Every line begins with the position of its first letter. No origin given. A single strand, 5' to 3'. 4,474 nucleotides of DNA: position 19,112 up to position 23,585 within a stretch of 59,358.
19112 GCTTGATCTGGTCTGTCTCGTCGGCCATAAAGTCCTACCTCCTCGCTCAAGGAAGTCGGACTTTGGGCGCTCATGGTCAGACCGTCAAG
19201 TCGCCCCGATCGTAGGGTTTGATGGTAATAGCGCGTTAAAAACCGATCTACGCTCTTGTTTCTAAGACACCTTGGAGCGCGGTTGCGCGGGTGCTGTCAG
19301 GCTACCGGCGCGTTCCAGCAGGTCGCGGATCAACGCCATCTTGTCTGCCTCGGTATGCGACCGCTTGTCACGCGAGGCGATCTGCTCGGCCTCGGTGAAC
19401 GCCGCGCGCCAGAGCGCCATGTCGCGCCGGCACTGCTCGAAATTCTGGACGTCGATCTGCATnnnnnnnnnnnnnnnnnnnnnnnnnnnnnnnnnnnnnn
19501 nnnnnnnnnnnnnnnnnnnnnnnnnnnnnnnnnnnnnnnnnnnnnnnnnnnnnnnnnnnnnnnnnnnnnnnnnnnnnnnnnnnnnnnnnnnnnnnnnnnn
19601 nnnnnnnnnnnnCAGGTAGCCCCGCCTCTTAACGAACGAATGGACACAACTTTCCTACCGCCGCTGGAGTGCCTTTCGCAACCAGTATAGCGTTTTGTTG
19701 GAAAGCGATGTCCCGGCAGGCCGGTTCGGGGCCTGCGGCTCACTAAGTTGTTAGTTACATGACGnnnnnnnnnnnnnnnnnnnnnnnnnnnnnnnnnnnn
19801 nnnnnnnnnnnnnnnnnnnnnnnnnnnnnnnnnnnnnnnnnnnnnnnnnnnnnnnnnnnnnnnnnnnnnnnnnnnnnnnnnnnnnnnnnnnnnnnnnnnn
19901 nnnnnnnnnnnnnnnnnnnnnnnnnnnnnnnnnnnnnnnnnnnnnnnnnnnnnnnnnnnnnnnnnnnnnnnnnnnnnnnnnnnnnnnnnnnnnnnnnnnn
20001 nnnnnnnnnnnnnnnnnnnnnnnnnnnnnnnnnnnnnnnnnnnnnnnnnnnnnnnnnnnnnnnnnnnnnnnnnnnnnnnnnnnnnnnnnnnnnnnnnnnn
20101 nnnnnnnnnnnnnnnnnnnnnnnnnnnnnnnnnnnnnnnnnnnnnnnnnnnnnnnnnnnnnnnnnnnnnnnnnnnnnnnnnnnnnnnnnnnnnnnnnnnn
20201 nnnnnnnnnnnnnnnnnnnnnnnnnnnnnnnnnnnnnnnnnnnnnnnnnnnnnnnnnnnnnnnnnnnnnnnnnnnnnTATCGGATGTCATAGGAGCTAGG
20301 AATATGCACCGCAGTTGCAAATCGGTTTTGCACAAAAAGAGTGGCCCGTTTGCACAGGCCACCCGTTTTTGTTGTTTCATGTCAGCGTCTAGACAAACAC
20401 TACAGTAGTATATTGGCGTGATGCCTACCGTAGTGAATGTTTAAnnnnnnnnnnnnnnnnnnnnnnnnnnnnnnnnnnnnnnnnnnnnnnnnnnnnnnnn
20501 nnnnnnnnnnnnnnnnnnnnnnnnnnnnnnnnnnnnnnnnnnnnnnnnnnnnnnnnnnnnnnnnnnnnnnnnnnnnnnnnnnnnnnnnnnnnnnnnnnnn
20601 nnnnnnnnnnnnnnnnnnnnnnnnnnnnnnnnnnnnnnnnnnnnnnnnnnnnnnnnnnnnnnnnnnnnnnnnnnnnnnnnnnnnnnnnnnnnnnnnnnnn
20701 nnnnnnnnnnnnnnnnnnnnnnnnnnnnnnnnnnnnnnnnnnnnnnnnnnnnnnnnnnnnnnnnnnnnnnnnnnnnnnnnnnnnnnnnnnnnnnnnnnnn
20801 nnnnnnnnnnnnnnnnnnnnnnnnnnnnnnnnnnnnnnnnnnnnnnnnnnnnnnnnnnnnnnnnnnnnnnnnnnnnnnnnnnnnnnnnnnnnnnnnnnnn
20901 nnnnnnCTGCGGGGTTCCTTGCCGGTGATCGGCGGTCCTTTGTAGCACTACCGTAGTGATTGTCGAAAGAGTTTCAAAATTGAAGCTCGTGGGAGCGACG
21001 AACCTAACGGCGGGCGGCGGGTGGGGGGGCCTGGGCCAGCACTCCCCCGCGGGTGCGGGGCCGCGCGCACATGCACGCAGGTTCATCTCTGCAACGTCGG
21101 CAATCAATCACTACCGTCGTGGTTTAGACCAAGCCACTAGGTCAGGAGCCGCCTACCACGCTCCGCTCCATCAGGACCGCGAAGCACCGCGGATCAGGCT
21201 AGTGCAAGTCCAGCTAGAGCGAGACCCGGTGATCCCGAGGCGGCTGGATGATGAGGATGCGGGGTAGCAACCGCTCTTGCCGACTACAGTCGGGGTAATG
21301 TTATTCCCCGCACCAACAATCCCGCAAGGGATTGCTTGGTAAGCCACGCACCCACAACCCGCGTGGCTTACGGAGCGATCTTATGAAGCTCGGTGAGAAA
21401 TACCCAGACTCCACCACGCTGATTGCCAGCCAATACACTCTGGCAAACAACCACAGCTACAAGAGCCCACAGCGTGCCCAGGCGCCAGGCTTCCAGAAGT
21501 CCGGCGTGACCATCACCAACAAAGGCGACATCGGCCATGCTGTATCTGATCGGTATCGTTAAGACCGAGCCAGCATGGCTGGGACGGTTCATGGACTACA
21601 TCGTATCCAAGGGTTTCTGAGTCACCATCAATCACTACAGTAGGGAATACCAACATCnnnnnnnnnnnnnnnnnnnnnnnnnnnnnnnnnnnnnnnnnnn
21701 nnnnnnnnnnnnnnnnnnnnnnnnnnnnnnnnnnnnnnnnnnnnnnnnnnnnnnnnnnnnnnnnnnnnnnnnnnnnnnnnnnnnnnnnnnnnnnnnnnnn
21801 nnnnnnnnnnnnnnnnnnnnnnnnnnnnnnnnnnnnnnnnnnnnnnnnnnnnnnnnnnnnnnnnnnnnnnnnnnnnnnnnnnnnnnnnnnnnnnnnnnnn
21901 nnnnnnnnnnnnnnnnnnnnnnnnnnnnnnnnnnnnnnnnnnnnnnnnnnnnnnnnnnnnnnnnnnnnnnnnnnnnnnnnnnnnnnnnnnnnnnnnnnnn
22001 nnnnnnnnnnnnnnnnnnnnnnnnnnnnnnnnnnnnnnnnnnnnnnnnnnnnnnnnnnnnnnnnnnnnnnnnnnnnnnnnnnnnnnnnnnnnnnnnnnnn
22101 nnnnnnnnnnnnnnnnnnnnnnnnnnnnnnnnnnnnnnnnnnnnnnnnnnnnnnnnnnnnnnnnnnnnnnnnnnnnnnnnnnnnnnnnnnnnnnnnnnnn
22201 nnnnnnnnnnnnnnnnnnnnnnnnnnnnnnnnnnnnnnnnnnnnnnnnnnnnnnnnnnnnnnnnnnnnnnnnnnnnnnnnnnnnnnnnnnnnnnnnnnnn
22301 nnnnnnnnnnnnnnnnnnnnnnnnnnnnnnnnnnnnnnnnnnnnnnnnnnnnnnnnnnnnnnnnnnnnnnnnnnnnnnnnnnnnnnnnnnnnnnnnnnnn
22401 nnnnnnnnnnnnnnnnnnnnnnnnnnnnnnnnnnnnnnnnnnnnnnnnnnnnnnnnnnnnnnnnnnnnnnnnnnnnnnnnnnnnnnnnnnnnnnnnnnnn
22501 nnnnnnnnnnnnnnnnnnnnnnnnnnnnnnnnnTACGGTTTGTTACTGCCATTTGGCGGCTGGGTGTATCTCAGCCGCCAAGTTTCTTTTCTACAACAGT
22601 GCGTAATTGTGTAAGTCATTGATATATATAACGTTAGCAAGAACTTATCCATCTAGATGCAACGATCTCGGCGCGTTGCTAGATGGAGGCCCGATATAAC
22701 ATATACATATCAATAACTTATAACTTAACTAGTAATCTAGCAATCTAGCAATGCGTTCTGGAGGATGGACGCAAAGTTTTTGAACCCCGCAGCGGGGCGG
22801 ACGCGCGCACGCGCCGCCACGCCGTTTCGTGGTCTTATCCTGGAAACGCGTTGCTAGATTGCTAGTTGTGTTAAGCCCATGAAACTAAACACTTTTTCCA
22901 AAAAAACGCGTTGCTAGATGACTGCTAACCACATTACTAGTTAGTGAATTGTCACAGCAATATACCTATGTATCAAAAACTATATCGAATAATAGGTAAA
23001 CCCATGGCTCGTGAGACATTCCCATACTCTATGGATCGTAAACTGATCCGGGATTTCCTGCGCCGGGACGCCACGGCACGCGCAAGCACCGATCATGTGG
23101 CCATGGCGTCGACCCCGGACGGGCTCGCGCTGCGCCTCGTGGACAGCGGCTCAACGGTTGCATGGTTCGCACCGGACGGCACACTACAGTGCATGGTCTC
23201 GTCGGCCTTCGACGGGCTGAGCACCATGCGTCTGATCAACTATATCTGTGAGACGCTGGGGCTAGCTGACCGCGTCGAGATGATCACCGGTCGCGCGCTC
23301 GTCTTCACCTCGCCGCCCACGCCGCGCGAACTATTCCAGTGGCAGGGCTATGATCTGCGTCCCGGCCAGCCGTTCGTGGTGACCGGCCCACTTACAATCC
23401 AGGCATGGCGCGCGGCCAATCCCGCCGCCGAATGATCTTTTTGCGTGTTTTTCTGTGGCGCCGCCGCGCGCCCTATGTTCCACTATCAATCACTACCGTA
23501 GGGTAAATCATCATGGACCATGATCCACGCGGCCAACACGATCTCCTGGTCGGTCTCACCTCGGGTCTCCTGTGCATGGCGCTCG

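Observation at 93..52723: Coding-embedded variant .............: eight identical 13-mers in both orientations, giving recurrent TTVG and PTVV peptides with rare codons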

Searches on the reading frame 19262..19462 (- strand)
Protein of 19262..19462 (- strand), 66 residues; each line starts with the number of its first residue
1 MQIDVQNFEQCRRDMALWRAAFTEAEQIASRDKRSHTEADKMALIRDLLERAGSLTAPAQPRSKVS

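Call 77: search_protein_families(library=pfam, max_evalue=1, proteins=[window:19262-19462:-])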
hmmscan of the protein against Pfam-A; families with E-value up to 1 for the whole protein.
window:19262-19462:- (66 aa): 1 family
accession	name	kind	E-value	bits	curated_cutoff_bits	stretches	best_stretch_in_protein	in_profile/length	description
PF17734.6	Spt46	-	0.053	13.8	29.5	1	4-45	78-119/228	Spermatogenesis-associated protein 46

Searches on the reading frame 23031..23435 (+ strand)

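Call 49: search_protein_families(library=phrogs, max_evalue=0.001, proteins=[window:23031-23435:+])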
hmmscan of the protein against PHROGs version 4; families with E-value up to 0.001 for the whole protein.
window:23031-23435:+ (134 aa): 0 families

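Call 77: search_protein_families(library=pfam, max_evalue=1, proteins=[window:23031-23435:+])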
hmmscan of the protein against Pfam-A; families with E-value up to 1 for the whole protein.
window:23031-23435:+ (134 aa): 1 family
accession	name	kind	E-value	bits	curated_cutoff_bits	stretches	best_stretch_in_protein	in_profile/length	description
PF05858.17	BIV_Env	-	0.16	10.5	20.8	1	16-47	274-303/548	Bovine immunodeficiency virus surface protein (SU)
